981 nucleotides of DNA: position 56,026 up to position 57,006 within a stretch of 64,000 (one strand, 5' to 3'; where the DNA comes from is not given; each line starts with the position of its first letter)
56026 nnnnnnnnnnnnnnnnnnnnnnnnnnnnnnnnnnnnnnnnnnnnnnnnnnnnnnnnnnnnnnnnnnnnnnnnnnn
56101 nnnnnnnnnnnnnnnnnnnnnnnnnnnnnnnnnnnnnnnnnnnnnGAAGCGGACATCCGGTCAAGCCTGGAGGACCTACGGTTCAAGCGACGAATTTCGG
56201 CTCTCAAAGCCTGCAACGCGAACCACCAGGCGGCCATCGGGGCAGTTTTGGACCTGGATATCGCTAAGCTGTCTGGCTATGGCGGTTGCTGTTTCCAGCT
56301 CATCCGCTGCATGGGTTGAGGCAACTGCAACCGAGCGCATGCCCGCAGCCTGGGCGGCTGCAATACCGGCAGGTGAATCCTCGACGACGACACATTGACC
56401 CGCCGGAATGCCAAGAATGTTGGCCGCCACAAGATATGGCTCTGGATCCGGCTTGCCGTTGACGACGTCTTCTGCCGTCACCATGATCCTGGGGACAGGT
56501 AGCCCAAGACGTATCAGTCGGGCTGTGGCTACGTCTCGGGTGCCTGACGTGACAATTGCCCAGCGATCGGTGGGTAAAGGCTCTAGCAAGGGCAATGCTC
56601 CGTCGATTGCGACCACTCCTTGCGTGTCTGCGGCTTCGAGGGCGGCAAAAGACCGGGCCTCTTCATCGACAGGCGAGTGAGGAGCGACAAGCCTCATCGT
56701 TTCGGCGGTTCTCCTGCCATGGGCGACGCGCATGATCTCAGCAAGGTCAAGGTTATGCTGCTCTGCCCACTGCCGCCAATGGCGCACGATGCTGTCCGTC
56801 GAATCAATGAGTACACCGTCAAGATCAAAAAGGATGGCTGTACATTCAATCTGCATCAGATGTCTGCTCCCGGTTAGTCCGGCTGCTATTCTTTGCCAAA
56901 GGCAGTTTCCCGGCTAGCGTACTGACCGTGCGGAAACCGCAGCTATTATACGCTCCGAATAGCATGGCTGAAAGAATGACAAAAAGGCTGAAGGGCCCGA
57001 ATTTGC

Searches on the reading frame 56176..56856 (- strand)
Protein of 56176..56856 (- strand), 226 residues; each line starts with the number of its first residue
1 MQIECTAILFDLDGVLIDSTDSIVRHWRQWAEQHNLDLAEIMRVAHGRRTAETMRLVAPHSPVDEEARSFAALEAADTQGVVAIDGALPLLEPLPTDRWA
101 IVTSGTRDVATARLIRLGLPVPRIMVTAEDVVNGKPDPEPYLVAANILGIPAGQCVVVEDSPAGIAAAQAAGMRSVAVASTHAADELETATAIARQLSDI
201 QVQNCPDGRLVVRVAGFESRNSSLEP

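Call 10: search_protein_families(library=pfam, proteins=[window:56176-56856:-], max_evalue=0.00001)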
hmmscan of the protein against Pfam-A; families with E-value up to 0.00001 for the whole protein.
window:56176-56856:- (226 aa): 3 families
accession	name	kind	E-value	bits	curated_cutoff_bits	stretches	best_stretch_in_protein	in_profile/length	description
PF13419.12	HAD_2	-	1e-24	88.1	23.8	1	8-178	1-178/178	Haloacid dehalogenase-like hydrolase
PF00702.32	Hydrolase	-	4.6e-20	73.3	26.4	1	7-172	3-191/191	haloacid dehalogenase-like hydrolase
PF13242.12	Hydrolase_like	-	2.3e-08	34.3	22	1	133-197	2-72/75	HAD-hyrolase-like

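Call 97: search_protein_families(library=ncbifam, proteins=[window:56176-56856:-], max_evalue=0.01)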
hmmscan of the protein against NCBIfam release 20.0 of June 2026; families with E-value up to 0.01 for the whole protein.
window:56176-56856:- (226 aa): 33 families (the best 25 are shown)
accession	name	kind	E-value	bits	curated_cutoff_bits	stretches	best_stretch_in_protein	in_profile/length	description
NF008610.0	PRK11587.1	equivalog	9.9e-53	178.7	282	1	3-213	1-216/219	sugar phosphatase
TIGR02009.1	PGMB-YQAB-SF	subfamily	1.5e-24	87.2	153.35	1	6-178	2-186/186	beta-phosphoglucomutase family hydrolase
NF053653.1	InDiPhoBT2121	equivalog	1.4e-22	80.3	245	1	6-186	2-194/216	inorganic diphosphatase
TIGR01509.1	HAD-SF-IA-v3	subfamily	1.2e-21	77.4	29.4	1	7-178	1-154/154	HAD-IA family hydrolase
NF008087.0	PRK10826.1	equivalog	5.2e-19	68.7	191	1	124-193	137-206/222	hexitol phosphatase HxpB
TIGR01990.1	bPGM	equivalog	3.5e-18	66.2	189.4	1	6-178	2-186/187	beta-phosphoglucomutase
NF008000.0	PRK10725.1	equivalog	5.7e-17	62.4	215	1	6-178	6-185/188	fructose-1-phosphate/6-phosphogluconate phosphatase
TIGR01449.2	PGP_bact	equivalog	5.8e-16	58.7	180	1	8-199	1-208/213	phosphoglycolate phosphatase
NF009804.0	PRK13288.1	equivalog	1.7e-14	53.8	218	1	5-183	3-186/215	pyrophosphatase PpaX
NF046057.1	bifunc_MtlD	equivalog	7.2e-13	47.8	800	1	73-178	83-191/683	bifunctional mannitol-1-phosphate dehydrogenase/phosphatase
TIGR02253.1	CTE7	subfamily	3.3e-12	46.7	169.75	1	7-188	4-204/221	TIGR02253 family HAD-type hydrolase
NF009700.0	PRK13226.1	equivalog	1e-11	45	342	1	7-186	14-202/229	phosphoglycolate phosphatase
NF007854.0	PRK10563.1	equivalog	1.4e-11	44.5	211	1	5-177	4-184/221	6-phosphogluconate phosphatase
NF009695.0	PRK13222.1-2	equivalog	1.7e-11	44.1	225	1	125-179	140-194/226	phosphoglycolate phosphatase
TIGR01454.1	AHBA_synth_RP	hypoth_equivalog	1e-10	41.6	246.65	1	8-186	1-183/205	AHBA synthesis associated protein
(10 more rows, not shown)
